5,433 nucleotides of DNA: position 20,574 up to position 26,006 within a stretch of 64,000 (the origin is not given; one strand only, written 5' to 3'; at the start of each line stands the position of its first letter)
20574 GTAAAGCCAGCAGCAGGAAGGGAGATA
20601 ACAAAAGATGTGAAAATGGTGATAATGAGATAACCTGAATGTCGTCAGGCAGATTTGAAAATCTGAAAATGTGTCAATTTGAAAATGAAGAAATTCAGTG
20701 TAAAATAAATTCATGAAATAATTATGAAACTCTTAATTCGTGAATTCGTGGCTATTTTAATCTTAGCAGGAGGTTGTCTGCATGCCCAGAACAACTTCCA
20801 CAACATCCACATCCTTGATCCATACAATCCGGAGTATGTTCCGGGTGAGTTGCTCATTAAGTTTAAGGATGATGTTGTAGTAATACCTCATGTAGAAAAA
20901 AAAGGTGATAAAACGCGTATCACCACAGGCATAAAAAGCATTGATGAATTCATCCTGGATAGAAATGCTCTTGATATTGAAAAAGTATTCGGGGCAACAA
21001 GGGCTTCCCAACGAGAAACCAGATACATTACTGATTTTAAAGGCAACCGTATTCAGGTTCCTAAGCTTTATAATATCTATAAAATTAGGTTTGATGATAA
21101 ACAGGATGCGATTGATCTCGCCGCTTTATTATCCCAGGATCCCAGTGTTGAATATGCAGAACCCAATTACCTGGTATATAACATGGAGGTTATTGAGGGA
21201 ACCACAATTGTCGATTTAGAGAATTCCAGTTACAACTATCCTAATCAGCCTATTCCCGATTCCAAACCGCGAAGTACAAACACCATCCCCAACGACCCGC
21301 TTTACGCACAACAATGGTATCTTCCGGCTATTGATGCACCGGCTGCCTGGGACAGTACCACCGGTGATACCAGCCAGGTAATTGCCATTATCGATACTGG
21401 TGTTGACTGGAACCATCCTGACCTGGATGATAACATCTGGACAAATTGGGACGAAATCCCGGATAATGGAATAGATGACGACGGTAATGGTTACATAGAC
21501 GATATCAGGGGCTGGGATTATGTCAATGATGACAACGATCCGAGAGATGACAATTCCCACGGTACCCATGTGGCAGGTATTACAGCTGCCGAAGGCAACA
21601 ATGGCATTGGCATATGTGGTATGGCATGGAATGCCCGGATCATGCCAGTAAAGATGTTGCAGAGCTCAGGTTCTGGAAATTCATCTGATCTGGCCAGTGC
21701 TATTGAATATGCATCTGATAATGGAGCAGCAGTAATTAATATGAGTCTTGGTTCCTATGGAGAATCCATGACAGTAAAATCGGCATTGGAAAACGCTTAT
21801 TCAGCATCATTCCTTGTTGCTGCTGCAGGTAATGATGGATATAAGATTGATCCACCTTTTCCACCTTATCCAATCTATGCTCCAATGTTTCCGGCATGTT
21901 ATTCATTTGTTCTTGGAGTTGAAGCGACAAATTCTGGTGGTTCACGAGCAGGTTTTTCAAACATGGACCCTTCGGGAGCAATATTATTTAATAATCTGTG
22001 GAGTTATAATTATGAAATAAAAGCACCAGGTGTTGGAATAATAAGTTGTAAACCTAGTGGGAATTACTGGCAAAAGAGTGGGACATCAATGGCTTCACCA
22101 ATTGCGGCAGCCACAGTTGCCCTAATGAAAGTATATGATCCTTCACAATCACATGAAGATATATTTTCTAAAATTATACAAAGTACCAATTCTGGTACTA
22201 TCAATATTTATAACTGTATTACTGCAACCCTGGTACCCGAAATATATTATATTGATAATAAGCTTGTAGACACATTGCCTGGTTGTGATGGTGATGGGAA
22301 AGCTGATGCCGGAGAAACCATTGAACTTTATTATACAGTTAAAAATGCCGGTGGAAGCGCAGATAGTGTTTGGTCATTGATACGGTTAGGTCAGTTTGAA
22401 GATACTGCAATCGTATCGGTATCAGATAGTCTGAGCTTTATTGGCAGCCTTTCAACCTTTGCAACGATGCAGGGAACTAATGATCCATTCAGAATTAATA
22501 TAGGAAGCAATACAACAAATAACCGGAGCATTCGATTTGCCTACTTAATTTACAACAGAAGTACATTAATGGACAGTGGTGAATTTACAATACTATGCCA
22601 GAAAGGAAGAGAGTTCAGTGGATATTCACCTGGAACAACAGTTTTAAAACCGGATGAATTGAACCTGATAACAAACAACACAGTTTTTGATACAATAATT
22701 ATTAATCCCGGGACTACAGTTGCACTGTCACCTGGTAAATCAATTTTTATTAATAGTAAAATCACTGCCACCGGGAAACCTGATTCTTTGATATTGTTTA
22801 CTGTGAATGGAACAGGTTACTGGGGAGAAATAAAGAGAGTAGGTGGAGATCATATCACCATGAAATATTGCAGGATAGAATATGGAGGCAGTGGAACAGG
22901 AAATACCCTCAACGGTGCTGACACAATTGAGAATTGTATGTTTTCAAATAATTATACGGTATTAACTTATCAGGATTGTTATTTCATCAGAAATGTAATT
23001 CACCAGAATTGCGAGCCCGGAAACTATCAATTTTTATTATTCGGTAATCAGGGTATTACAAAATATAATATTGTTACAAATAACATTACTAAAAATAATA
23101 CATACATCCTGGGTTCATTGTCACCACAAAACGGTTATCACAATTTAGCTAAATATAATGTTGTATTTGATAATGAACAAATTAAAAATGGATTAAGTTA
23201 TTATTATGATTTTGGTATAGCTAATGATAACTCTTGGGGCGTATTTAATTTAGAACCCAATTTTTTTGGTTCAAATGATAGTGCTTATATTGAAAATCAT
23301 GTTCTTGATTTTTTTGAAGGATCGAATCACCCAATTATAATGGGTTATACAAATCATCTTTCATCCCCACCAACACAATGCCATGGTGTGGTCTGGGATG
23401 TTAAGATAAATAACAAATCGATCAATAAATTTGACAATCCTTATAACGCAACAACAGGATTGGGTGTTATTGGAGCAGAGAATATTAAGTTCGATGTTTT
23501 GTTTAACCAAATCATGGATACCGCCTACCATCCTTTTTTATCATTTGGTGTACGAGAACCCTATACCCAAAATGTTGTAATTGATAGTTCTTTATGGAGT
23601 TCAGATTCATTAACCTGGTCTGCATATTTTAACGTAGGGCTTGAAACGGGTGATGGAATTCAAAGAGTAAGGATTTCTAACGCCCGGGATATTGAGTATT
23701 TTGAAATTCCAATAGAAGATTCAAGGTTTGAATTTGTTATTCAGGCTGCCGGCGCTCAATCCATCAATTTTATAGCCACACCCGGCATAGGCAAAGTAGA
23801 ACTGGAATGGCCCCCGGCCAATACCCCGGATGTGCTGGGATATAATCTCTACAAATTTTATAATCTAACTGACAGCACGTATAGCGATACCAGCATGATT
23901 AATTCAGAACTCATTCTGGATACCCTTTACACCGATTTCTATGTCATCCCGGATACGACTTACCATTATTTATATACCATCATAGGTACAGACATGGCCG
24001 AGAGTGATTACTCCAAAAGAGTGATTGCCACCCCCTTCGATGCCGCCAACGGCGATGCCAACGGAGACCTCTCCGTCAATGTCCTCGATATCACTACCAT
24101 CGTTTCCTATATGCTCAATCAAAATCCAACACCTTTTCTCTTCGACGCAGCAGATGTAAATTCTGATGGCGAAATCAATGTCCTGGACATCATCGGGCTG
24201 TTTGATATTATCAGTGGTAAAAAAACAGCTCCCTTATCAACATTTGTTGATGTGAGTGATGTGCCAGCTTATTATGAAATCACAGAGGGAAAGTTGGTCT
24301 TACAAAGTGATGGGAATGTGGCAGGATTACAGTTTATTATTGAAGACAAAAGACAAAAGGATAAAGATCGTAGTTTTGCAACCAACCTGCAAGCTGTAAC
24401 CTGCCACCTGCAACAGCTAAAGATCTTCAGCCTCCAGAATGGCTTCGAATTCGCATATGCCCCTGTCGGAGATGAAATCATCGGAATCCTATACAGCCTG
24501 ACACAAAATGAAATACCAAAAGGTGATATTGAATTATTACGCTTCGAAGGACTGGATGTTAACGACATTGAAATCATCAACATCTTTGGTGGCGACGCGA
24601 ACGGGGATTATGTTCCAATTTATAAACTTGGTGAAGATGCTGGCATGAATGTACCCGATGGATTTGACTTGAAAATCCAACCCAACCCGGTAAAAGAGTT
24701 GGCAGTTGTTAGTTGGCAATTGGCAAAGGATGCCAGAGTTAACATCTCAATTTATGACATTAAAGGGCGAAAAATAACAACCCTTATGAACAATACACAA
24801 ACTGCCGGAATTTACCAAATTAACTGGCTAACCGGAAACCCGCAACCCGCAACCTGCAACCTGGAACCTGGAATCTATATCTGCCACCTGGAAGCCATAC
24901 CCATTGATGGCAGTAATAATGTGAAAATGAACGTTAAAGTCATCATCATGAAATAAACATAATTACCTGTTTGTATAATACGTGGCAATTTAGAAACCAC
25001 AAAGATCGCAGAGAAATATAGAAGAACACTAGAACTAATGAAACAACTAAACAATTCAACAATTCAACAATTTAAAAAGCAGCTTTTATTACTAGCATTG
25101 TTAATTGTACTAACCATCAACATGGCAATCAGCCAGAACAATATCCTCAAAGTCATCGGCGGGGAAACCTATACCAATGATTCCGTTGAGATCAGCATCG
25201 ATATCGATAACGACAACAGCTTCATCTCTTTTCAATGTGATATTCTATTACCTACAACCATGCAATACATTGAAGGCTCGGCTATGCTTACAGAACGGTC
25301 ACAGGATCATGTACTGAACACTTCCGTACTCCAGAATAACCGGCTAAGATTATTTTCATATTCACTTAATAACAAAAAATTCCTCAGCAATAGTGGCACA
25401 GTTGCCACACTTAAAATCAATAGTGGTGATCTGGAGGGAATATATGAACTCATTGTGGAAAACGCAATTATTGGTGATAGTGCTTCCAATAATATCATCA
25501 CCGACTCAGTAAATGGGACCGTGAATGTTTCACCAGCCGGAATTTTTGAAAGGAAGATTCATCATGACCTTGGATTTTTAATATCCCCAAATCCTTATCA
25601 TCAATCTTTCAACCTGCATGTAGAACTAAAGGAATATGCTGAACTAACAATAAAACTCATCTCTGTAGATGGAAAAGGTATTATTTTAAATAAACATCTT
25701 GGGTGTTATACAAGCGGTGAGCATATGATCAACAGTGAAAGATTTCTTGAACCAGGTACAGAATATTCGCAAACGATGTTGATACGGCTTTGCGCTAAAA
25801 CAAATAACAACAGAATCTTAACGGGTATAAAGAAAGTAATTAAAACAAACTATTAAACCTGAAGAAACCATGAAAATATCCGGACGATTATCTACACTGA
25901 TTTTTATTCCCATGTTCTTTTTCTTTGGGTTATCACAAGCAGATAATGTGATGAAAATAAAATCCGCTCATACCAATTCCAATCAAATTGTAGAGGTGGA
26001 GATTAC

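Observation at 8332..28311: Cohesin-dockerin protease assembly: four dockerin-bearing S8 subtilases plus two cohesin-module proteins, all T9SS cargo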

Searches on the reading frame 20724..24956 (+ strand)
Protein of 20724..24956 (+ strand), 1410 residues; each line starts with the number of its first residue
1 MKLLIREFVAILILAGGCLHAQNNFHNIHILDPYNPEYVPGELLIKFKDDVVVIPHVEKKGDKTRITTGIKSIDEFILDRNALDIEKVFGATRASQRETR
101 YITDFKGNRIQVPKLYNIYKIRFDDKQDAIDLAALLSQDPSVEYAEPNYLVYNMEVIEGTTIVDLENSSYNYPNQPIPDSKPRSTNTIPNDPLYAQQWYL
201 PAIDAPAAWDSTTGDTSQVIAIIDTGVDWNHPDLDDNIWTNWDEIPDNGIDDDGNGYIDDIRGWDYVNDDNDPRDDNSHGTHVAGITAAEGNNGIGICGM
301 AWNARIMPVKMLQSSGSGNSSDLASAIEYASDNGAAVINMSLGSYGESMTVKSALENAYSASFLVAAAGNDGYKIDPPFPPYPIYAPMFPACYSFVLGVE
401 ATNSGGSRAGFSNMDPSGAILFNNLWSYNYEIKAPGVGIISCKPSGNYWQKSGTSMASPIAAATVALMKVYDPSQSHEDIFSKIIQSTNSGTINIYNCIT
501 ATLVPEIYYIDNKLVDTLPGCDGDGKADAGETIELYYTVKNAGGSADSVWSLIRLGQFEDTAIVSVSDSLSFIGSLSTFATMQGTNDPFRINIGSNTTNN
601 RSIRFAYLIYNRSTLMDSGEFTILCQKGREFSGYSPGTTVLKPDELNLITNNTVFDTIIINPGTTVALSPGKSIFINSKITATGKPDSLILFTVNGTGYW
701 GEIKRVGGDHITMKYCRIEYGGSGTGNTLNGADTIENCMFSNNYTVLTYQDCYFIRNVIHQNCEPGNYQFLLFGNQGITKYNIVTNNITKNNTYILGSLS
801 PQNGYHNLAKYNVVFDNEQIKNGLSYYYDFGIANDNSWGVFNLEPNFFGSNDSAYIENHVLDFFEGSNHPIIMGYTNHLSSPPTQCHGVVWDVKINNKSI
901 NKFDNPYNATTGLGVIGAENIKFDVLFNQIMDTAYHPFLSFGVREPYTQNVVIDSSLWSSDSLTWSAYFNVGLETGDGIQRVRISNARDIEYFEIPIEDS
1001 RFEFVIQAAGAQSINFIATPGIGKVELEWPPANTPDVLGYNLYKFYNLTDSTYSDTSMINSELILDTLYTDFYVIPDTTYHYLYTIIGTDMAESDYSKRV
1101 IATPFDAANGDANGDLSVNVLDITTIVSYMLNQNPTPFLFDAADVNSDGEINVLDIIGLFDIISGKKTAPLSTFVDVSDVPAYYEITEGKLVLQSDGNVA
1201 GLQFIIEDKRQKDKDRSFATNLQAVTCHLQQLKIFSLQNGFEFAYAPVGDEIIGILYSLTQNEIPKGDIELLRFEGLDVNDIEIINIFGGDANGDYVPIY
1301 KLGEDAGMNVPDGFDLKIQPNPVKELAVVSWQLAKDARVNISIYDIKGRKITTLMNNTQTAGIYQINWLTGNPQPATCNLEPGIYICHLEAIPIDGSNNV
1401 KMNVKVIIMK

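Call 3: search_protein_families(library=pfam, proteins=[window:20724-24956:+], max_evalue=0.1)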
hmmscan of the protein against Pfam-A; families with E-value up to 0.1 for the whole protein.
window:20724-24956:+ (1410 aa): 6 families
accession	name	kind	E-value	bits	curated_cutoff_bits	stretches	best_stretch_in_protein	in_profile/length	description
PF00082.27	Peptidase_S8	-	2.9e-51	174.9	21.8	1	217-488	3-273/288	Subtilase family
PF00404.24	Dockerin_1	-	5.5e-09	36.5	22.9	1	1110-1156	2-49/57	Dockerin type I domain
PF16361.10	Peptidase_S8_N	-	2.7e-08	34.8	30.5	1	41-199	1-137/142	N-terminal of Subtilase family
PF22148.1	Fervidolysin_NPro-like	-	1.2e-07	32.4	21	1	102-148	35-81/81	Fervidolysin N-terminal prodomain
PF18962.6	Por_Secre_tail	-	2.2e-05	25.1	27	1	1320-1389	3-62/75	Secretion system C-terminal sorting domain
PF13860.13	FlgD_ig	-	0.034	14.6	27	0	1329-1368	12-54/79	FlgD Ig-like domain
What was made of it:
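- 20724..24956 (+): Protease 4 (1410 aa). Domains in window nt: S8 21372-22187; dockerin 24039-24230; cohesin-like domain 24261-24653; CTD 24669-24953. Pfam S8 2.9e-51, Dockerin_1 36.5 bits, Por_Secre_tail 25.1 bits (call 3).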

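Call 4: search_protein_families(library=ncbifam, proteins=[window:20724-24956:+], max_evalue=0.1)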
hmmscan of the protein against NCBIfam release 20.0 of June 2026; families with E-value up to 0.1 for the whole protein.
window:20724-24956:+ (1410 aa): 12 families
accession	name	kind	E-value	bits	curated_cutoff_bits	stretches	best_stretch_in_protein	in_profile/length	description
TIGR03921.1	T7SS_mycosin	equivalog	5.9e-43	147.3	278.75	1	205-489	3-264/353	type VII secretion-associated serine protease mycosin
NF033595.1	denti_PrtP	equivalog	2.1e-23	82.8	300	2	126-324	103-296/606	dentilisin complex serine proteinase subunit PrtP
NF040553.1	SGO_0316_fam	subfamily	5.8e-12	44.1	1400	2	208-369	278-462/1486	SGO_0316/SGO_0317 family LPXTG-anchored serine peptidase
TIGR03895.1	protease_PatA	subfamily_domain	7.6e-12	44.8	421.05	1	279-468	1-176/606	PatA/PatG family cyanobactin maturation protease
NF040809.1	germ_prot_CspBA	exception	9.3e-11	40.1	1250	2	217-372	653-825/1099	bifunctional germination protease/germinant receptor pseudoprotease CspBA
NF049966.1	QH_SP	equivalog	5.4e-09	35.7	165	1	269-372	32-126/219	subtilisin-like serine protease QhpE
NF051851.1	AtpSerPepEprS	equivalog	1.1e-08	33.6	1700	2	194-359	45-204/988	autotransporter serine peptidase EprS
NF042956.1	IteS_antiphage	equivalog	0.00027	19.3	900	0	272-345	286-361/747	S8 family anti-phage peptidase IteS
TIGR04183.1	Por_Secre_tail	domain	0.0006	19.7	23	1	1320-1390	3-59/72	T9SS type A sorting domain-containing protein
TIGR03900.1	prc_long_Delta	hypoth_equivalog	0.0012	16.9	660.95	1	511-555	670-715/973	MXAN_5808 family serine peptidase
NF038112.1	myxo_dep_M36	subfamily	0.013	12.6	1500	1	509-551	863-905/1604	myxosortase-dependent M36 family metallopeptidase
TIGR03845.1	sulfopyru_alph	equivalog_domain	0.049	13.5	147.95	0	284-350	38-104/160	sulfopyruvate decarboxylase subunit alpha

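Call 58: search_solved_structures(query=window:20724-24956:+, max_evalue=0.001)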
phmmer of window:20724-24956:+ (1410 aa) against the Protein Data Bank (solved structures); distinct sequences matched with E-value up to 0.001: 137 (the best 60 are shown).
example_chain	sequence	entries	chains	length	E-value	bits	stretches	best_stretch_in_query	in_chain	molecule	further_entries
3vv3_A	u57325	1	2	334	4.2e-43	150.5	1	203-482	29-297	Deseasin MCP-01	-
1dbi_A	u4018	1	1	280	7e-40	139.8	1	189-471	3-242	AK.1 SERINE PROTEASE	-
4tr2_A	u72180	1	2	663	1e-38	135.9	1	218-480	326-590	Subtilisin-like 1 serine protease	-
8coy_A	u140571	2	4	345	3.4e-38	134.2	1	218-480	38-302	subtilisin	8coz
8cp0_A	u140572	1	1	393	4.1e-38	133.9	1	218-480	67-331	subtilisin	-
8qke_A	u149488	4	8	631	1.4e-37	132.1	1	218-480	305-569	subtilisin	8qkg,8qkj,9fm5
4lvn_A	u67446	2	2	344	9.7e-37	129.4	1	217-482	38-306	Subtilisin-like serine protease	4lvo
8pol_A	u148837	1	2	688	3e-35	124.4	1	189-482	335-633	Subtilisin-like protease 1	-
1thm_A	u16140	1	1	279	1.3e-32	115.7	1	189-474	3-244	THERMITASE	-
1tec_E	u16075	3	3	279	2.3e-32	114.9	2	261-474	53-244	THERMITASE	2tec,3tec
1s01_A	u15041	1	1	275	1.1e-27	99.4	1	265-488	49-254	Subtilisin BPN'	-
1aqn_A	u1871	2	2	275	1.1e-27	99.4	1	247-488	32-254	SUBTILISIN 8324 | SUBTILISIN BPN'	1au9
1bh6_A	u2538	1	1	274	1.2e-27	99.2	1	258-491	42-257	SUBTILISIN DY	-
1ah2_A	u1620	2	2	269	1.3e-27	99.1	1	261-497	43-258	SERINE PROTEASE PB92 | SUBTILISIN SAVINASE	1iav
1ak9_A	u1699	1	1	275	2.1e-27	98.5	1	247-488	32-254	SUBTILISIN 8321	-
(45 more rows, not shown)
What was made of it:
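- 20724..24956 (+): Closest solved S8 is deseasin MCP-01, 3vv3, E 4e-43 (call 58).
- On Peptidase S8 (subtilase): Best PDB relatives are deseasin MCP-01, AK.1 protease and thermitase (call 58).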

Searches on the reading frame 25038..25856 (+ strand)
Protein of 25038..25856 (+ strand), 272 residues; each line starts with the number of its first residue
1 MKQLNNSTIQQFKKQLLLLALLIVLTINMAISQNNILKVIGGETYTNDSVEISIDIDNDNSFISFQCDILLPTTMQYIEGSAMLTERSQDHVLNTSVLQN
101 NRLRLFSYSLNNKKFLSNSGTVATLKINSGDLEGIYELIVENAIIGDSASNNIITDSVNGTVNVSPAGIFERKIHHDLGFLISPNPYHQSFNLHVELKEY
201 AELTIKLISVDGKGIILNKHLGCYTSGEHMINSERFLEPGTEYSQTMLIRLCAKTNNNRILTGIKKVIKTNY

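Call 3: search_protein_families(library=pfam, proteins=[window:25038-25856:+], max_evalue=0.1)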
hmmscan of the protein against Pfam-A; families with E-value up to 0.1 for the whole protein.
window:25038-25856:+ (272 aa): 1 family
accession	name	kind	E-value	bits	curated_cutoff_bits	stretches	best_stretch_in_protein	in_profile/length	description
PF00963.24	Cohesin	-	0.0075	16.9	24.1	1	43-164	9-139/139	Cohesin domain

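Call 4: search_protein_families(library=ncbifam, proteins=[window:25038-25856:+], max_evalue=0.1)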
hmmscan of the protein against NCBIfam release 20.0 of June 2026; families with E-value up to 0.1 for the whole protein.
window:25038-25856:+ (272 aa): 1 family
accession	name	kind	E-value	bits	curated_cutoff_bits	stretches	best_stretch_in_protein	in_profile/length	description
NF041253.1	blaPenN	exception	0.096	12.1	600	0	71-129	83-141/304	PEN-N family class A beta-lactamase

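Call 9: search_solved_structures(query=window:25038-25856:+, max_evalue=10, show_alignments=2)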
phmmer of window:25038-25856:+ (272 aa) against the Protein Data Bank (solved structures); distinct sequences matched with E-value up to 10: 1.
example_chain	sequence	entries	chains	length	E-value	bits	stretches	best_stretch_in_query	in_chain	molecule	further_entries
1g6v_K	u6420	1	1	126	1.9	10.9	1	34-83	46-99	ANTIBODY HEAVY CHAIN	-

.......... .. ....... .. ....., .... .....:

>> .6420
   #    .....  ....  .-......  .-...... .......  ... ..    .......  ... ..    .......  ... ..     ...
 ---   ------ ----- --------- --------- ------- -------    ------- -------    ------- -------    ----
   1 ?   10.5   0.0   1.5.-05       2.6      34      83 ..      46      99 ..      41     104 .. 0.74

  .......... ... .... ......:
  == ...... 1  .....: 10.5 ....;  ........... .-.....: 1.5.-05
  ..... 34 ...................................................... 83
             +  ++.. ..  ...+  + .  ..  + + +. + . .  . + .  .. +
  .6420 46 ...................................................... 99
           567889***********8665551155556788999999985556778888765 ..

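Call 12: find_homologous_proteins(query=window:25038-25856:+, max_evalue=0.001)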
Query window:25038-25856:+ (272 aa): 4 proteins with E <= 0.001 among 1146 candidates.
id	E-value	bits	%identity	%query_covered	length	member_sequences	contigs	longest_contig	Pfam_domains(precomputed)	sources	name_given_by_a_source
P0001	2.6e-170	582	100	100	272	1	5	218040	-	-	-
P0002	1.3e-107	377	66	100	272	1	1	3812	-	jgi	-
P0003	1.5e-68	249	48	93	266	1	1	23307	-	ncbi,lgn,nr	ncbi:MAG: hypothetical protein K9H15_07545 [Bacteroidales bacterium]|nr:hypothetical protein [Bacter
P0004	9.6e-37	145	42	76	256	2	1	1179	PF18962.8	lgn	-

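Call 16: find_encoding_contigs(protein=P0003, flank=10000, max_places=4)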
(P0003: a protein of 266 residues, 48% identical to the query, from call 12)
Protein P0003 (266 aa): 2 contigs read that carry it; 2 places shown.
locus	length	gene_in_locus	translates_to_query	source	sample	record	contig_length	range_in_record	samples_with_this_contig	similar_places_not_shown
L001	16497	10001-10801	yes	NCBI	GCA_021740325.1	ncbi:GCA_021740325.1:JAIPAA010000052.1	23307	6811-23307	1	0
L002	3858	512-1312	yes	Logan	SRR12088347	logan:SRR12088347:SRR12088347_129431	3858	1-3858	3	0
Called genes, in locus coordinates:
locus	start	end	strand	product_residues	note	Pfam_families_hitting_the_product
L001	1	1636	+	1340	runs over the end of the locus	PF00082:Peptidase_S8, PF00404:Dockerin_1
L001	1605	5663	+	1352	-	PF00082:Peptidase_S8, PF00404:Dockerin_1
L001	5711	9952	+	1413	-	PF22148:Fervidolysin_NPro-like (faint), PF00082:Peptidase_S8, PF00404:Dockerin_1, PF18962:Por_Secre_tail (weak)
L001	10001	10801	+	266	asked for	-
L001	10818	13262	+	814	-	PF12371:TMEM131_like_N (faint), PF07610:DUF1573 (faint), PF15780:ASH (faint), PF22544:HYDIN_VesB_CFA65-like_Ig, PF22073:Cep192_D4 (weak), PF22544:HYDIN_VesB_CFA65-like_Ig, PF18962:Por_Secre_tail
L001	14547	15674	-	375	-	PF09587:PGA_cap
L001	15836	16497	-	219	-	?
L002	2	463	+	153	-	?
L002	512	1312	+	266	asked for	-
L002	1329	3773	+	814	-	PF12371:TMEM131_like_N (faint), PF07610:DUF1573 (faint), PF15780:ASH (faint), PF22544:HYDIN_VesB_CFA65-like_Ig, PF22073:Cep192_D4 (weak), PF22544:HYDIN_VesB_CFA65-like_Ig, PF18962:Por_Secre_tail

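Call 86: search_protein_families(library=pfam, alignment_id=A6, max_evalue=0.01)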
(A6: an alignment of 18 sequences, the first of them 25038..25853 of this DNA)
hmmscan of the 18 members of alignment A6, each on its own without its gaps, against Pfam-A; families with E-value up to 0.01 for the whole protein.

A. member 1, window:25038-25853:+ (272 aa): 1 family
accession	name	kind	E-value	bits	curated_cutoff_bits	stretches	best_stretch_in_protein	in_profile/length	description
PF00963.24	Cohesin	-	0.0075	16.9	24.1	0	43-164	9-139/139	Cohesin domain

B. families by the number of members that match (of 18 scanned): 3 families
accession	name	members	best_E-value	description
PF18962.6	Por_Secre_tail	10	3.8e-07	Secretion system C-terminal sorting domain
PF13860.13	FlgD_ig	5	1.6e-10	FlgD Ig-like domain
PF00963.24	Cohesin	3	0.0023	Cohesin domain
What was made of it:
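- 25038..25856 (+): Single-cohesin protein (272 aa). Domains in window nt: signal peptide; cohesin module 25137-25541; diverged CTD about 25575-25853. 10 of 18 orthologues match Por_Secre_tail (call 86).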
